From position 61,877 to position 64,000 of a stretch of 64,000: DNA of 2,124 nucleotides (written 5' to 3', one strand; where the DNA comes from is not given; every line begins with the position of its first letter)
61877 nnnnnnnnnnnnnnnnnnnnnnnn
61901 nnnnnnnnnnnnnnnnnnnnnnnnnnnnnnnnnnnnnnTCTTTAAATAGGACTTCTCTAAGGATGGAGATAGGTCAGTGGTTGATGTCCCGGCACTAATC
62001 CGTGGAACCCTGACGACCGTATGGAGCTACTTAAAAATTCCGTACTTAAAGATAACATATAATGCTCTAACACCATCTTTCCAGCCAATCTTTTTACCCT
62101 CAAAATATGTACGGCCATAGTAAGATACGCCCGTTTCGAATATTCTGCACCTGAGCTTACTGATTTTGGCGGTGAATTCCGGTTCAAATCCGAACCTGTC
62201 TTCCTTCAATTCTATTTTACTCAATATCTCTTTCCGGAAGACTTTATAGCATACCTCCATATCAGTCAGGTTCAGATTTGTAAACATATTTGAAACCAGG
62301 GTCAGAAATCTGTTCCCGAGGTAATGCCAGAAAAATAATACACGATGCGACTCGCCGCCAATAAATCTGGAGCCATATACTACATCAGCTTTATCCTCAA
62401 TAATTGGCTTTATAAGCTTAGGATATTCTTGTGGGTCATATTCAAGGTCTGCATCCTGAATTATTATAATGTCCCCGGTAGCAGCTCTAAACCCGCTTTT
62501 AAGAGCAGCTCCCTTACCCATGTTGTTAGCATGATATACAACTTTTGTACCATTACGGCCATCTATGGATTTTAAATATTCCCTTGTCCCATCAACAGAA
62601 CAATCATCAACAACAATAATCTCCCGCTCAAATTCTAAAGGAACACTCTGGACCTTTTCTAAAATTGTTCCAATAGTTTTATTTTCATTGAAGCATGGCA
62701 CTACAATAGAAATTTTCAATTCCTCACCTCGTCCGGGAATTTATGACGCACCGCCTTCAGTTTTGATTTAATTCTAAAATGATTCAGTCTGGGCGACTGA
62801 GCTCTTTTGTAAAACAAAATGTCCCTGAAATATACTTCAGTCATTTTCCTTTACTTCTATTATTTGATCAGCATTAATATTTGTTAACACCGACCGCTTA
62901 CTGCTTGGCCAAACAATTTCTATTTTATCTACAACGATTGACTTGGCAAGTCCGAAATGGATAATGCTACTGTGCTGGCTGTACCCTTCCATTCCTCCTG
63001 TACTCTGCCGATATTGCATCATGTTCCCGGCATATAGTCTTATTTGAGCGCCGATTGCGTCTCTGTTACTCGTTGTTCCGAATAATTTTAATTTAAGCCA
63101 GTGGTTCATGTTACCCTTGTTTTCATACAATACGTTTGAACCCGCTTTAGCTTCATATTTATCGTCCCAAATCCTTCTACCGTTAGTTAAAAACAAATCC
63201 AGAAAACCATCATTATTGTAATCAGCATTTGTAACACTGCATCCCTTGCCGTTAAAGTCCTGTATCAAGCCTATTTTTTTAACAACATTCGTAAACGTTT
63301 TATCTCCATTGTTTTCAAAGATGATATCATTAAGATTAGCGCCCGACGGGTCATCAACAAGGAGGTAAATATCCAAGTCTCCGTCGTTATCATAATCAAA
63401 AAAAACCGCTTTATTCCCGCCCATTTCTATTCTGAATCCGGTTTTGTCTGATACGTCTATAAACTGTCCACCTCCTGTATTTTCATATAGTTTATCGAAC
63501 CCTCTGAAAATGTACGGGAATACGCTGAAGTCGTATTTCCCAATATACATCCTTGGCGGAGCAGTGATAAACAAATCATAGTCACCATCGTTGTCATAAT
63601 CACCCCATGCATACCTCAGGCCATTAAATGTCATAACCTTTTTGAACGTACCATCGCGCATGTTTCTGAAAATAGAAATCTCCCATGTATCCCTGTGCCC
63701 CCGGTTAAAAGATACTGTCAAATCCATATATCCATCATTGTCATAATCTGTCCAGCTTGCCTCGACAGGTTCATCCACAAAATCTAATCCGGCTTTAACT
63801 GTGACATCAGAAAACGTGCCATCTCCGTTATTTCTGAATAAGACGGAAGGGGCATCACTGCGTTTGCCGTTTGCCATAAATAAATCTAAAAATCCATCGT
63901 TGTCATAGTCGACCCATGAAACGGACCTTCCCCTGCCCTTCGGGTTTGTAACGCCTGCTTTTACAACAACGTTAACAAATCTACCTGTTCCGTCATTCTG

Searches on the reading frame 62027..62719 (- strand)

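Call 53: search_protein_families(library=pfam, proteins=[window:62027-62719:-], max_evalue=0.001)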
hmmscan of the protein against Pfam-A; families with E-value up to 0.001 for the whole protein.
window:62027-62719:- (230 aa): 4 families
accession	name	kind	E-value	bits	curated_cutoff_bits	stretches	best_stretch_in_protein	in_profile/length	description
PF00535.33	Glycos_transf_2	-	6.7e-34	117.7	23.3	1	4-169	1-167/168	Glycosyl transferase family 2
PF13641.12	Glyco_tranf_2_3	-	4.1e-10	40.5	27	1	3-121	3-126/230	Glycosyltransferase like family 2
PF10111.15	Glyco_tranf_2_2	-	4e-06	27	27.3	1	4-104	1-104/276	Glycosyltransferase like family 2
PF13506.12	Glyco_transf_21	-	0.00064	19.7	21.7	0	69-155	18-100/174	Glycosyl transferase family 21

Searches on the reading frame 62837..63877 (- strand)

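Call 53: search_protein_families(library=pfam, proteins=[window:62837-63877:-], max_evalue=0.001)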
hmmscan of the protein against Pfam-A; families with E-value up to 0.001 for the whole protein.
window:62837-63877:- (346 aa): 3 families
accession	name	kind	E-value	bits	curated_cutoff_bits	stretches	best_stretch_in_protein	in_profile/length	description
PF13517.12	FG-GAP_3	-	6.3e-22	78.4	26.9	3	8-53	15-59/61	FG-GAP-like repeat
PF07593.17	UnbV_ASPIC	-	3.3e-16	59.4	23.4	1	274-340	1-67/68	ASPIC and UnbV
PF01839.29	FG-GAP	-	3.5e-10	40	22.1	0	90-113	6-27/37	FG-GAP repeat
